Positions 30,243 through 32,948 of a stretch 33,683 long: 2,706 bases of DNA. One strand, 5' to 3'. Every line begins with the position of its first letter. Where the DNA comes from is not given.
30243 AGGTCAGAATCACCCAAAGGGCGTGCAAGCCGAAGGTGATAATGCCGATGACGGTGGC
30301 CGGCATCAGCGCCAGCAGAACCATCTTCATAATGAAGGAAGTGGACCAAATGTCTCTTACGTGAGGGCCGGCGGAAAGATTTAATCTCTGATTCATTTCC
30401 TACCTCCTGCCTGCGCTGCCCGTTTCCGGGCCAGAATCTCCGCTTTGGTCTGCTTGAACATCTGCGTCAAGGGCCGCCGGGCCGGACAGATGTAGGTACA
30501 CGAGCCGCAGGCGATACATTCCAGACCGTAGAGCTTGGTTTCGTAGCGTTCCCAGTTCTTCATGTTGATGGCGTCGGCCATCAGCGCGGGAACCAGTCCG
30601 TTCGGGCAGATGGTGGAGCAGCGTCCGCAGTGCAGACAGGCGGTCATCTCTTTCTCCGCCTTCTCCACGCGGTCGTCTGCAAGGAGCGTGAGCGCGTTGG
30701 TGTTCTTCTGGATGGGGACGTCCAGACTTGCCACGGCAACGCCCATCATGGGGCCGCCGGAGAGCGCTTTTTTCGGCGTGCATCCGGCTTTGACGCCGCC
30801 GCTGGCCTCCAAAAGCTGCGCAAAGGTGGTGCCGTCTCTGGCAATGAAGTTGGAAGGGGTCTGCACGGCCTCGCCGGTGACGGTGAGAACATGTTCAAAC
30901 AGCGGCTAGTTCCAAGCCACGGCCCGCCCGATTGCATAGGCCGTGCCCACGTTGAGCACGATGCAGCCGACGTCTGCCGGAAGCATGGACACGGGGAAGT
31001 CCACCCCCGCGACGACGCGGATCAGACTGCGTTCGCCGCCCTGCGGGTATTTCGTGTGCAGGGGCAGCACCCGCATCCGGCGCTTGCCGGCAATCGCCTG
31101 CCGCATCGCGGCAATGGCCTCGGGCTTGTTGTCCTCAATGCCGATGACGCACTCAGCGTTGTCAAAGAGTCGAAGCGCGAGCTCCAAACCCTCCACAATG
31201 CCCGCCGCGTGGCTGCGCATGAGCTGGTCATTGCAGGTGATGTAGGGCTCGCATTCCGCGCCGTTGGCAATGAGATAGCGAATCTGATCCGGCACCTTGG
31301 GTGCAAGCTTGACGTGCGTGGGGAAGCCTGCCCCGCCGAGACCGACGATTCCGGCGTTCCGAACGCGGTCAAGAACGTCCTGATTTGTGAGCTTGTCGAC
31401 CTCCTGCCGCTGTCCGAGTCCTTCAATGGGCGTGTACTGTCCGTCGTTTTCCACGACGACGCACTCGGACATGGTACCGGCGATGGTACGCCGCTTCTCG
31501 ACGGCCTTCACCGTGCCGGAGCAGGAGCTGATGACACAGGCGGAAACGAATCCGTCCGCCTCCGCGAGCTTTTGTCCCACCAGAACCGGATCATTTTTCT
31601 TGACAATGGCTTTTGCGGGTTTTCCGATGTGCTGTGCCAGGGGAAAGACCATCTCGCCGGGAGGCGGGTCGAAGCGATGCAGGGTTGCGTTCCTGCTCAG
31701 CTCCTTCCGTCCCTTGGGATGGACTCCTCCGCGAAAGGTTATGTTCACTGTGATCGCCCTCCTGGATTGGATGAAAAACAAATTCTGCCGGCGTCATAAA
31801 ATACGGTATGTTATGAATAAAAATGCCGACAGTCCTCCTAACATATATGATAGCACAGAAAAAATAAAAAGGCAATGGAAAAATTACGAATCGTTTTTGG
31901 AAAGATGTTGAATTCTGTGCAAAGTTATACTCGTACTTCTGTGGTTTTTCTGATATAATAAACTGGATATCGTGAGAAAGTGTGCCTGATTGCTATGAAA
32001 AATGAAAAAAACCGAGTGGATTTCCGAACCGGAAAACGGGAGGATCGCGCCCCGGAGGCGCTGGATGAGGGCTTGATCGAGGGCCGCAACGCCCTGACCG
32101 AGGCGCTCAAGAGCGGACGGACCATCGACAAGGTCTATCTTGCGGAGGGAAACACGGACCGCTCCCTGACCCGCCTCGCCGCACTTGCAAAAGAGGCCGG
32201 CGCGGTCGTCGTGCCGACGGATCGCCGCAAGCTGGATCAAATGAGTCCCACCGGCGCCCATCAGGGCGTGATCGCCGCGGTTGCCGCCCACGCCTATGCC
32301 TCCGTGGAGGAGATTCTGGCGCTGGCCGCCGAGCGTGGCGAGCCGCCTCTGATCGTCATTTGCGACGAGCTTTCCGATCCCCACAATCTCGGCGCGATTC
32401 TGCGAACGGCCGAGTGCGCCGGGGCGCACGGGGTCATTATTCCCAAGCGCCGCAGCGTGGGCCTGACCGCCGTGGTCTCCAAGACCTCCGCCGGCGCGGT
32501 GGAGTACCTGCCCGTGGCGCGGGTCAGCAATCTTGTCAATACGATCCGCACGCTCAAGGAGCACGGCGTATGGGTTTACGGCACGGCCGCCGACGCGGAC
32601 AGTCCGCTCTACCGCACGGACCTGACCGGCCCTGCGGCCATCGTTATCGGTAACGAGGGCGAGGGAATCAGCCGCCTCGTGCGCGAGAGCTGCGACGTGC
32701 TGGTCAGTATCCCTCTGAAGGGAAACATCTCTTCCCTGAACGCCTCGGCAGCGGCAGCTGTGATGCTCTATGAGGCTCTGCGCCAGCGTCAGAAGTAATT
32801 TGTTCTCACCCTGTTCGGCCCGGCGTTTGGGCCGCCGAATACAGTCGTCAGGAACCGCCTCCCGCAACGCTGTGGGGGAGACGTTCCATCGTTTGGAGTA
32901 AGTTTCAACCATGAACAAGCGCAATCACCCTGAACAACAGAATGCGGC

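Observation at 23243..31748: Candidate Rnf-wired, NrfH-independent nitrite ammonification operon (rnfC-DG-E-A-B::nrfA-resB-ccsA)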

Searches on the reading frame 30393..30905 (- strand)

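Call 6: search_protein_families(library=pfam, proteins=[window:30393-30905:-], max_evalue=0.001)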
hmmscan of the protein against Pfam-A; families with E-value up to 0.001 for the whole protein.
window:30393-30905:- (170 aa): 16 families
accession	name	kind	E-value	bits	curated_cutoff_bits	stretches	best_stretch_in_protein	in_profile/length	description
PF10531.15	SLBB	-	4.2e-10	39.8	27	1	7-57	2-55/55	SLBB domain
PF13183.11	Fer4_8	-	6.8e-10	39.8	27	1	74-104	38-68/68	4Fe-4S dicluster domain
PF13534.11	Fer4_17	-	1.3e-08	35.7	22.2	1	78-104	34-60/61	4Fe-4S dicluster domain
PF13187.11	Fer4_9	-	9.6e-08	32.4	27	1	89-142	1-49/52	4Fe-4S dicluster domain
PF13237.11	Fer4_10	-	1.2e-07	32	25.5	1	86-141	5-53/53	4Fe-4S dicluster domain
PF12838.12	Fer4_7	-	4.4e-07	30.7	27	1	90-142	2-50/52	4Fe-4S dicluster domain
PF14697.11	Fer4_21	-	1e-06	29.2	35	1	88-142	6-53/59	4Fe-4S dicluster domain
PF17179.9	Fer4_22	-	1.6e-06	29.3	27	0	82-103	73-94/95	4Fe-4S dicluster domain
PF12837.12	Fer4_6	-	1.6e-06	28.2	25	1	85-103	4-22/24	4Fe-4S binding domain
PF00037.32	Fer4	-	2.4e-06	27.5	21.1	0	87-103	5-21/24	4Fe-4S binding domain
PF12797.12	Fer4_2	-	1.2e-05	25.4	24.5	0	130-142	10-22/22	4Fe-4S binding domain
PF12800.12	Fer4_4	-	2e-05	25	24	0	129-142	3-16/17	4Fe-4S binding domain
PF25160.1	LdpA_Fe-S-bd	-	0.00014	22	27.6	0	87-106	25-44/49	LdpA Fe-S cluster-binding domain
PF13484.11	Fer4_16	-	0.00022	22.4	30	0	90-142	2-65/66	4Fe-4S double cluster binding domain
PF12798.12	Fer4_3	-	0.00056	21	27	0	90-103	1-14/15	4Fe-4S binding domain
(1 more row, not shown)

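Call 7: search_protein_families(library=ncbifam, proteins=[window:30393-30905:-], max_evalue=0.001)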
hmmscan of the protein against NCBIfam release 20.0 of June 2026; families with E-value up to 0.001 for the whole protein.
window:30393-30905:- (170 aa): 31 families (the best 25 are shown)
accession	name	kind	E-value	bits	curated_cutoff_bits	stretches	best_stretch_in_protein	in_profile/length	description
TIGR01945.1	rnfC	subfamily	3.5e-44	151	245.95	1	1-160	280-434/435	RnfABCDGE type electron transport complex subunit C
NF003454.1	PRK05035.1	equivalog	1.7e-40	139.1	345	1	1-166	283-444/556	electron transport complex subunit RsxC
NF041837.1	rnfC_Methano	equivalog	2.7e-29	102.3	650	1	1-160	276-429/438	Rnf electron transport complex subunit RnfC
TIGR00314.1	cdhA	equivalog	1.1e-07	30.1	781.3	1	57-166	372-475/784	CO dehydrogenase/acetyl-CoA synthase complex subunit alpha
NF006076.0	PRK08222.1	equivalog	1.8e-07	31.2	270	1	82-153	32-99/181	hydrogenase 4 subunit H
NF040763.1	FeFe_hydrog_A6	exception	2.6e-07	29.4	765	1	72-142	129-202/571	NADH-dependent [FeFe] hydrogenase, group A6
TIGR02512.1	FeFe_hydrog_A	subfamily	6.2e-07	28.6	405.95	1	86-143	5-65/375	[FeFe] hydrogenase, group A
TIGR01971.1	NuoI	subfamily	6.9e-07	28.9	113.05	1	87-143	41-96/121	NADH-quinone oxidoreductase, chain I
NF045874.1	Vhu_polyferre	exception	1.7e-06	27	600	1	79-143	283-344/381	F420-non-reducing hydrogenase associated-polyferredoxin VhuB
NF006183.0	PRK08318.1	equivalog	5.3e-06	25.5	335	1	72-154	326-403/422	NAD-dependent dihydropyrimidine dehydrogenase subunit PreA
NF007204.0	PRK09625.1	equivalog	7.8e-06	25.9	125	1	72-156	43-117/133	pyruvate flavodoxin oxidoreductase subunit delta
NF045670.1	quin_L_LdhH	equivalog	8.4e-06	24.3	800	0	79-119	345-385/706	L-lactate dehydrogenase (quinone) large subunit LdhH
NF042909.1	FMH_DH_FwdF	exception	1.2e-05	24.6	375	1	86-142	97-152/336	tungsten-dependent formylmethanofuran dehydrogenase subunit FwdF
NF058577.1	FdxA_fam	equivalog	1.5e-05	25.1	65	0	129-141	8-20/52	4Fe-4S ferredoxin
TIGR02163.1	napH_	subfamily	2.2e-05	24.1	213.05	1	84-142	196-248/255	NapH/MauN family ferredoxin-type protein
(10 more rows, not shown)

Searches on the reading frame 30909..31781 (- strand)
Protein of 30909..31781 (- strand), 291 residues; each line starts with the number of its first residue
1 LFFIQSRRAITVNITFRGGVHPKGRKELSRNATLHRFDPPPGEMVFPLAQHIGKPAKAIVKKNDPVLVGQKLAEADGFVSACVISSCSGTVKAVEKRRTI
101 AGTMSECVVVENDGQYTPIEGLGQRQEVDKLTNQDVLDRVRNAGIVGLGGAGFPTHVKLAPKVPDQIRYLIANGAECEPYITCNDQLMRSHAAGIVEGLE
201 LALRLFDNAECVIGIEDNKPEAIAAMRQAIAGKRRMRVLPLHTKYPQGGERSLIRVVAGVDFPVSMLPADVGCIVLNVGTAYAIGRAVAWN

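Call 6: search_protein_families(library=pfam, proteins=[window:30909-31781:-], max_evalue=0.001)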
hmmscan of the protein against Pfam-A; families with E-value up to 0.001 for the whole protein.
window:30909-31781:- (291 aa): 2 families
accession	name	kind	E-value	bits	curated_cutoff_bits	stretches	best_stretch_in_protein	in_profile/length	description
PF01512.22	Complex1_51K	-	6.2e-51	172.7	31.2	1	140-284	1-148/150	Nuo51 FMN-binding domain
PF13375.12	RnfC_N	-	1.4e-34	118.6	25.6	1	15-115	2-101/101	RnfC Barrel sandwich hybrid domain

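Call 7: search_protein_families(library=ncbifam, proteins=[window:30909-31781:-], max_evalue=0.001)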
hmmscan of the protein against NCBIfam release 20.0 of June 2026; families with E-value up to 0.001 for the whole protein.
window:30909-31781:- (291 aa): 8 families
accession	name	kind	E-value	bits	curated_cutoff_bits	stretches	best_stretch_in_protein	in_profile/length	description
TIGR01945.1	rnfC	subfamily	5.5e-90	302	245.95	1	15-289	3-276/435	RnfABCDGE type electron transport complex subunit C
NF003454.1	PRK05035.1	equivalog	6.8e-84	282.3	345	1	15-289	5-279/556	electron transport complex subunit RsxC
TIGR04481.1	PR_assoc_PrdC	equivalog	3.1e-46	158.1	490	1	45-289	2-227/425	proline reductase-associated electron transfer protein PrdC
NF041837.1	rnfC_Methano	equivalog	2.4e-22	79.4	650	1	37-242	6-203/438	Rnf electron transport complex subunit RnfC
TIGR01959.1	nuoF_fam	equivalog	7.8e-14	50.9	558.65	1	124-233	26-137/410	NADH-quinone oxidoreductase subunit NuoF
NF008436.0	PRK11278.1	equivalog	1.8e-10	40.3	749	1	123-234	38-152/448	NADH-quinone oxidoreductase subunit NuoF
NF010120.0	PRK13596.1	equivalog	1.3e-09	37.1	389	1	130-232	37-142/433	NADH-quinone oxidoreductase subunit NuoF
NF003761.0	PRK05352.1-4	equivalog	0.00029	19.7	450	1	56-227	44-206/449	Na(+)-translocating NADH-quinone reductase subunit A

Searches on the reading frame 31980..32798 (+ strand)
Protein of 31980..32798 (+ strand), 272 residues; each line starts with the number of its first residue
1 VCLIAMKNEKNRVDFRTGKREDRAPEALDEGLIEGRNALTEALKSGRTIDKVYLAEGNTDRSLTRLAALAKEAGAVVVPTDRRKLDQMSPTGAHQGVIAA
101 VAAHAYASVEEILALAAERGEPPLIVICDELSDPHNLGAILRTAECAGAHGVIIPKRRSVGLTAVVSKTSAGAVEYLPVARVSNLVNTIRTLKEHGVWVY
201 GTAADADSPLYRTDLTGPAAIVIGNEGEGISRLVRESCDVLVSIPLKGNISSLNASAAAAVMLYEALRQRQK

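Call 49: search_protein_families(library=pfam, proteins=[window:31980-32798:+], max_evalue=0.00001)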
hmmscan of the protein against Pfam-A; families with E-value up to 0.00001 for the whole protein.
window:31980-32798:+ (272 aa): 2 families
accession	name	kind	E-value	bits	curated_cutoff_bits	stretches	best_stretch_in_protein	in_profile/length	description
PF00588.24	SpoU_methylase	-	2.1e-43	148.2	29.7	1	124-264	2-142/142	SpoU rRNA Methylase family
PF08032.17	SpoU_sub_bind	-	5.3e-19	68.8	22.8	1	32-106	1-75/76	RNA 2'-O ribose methyltransferase substrate binding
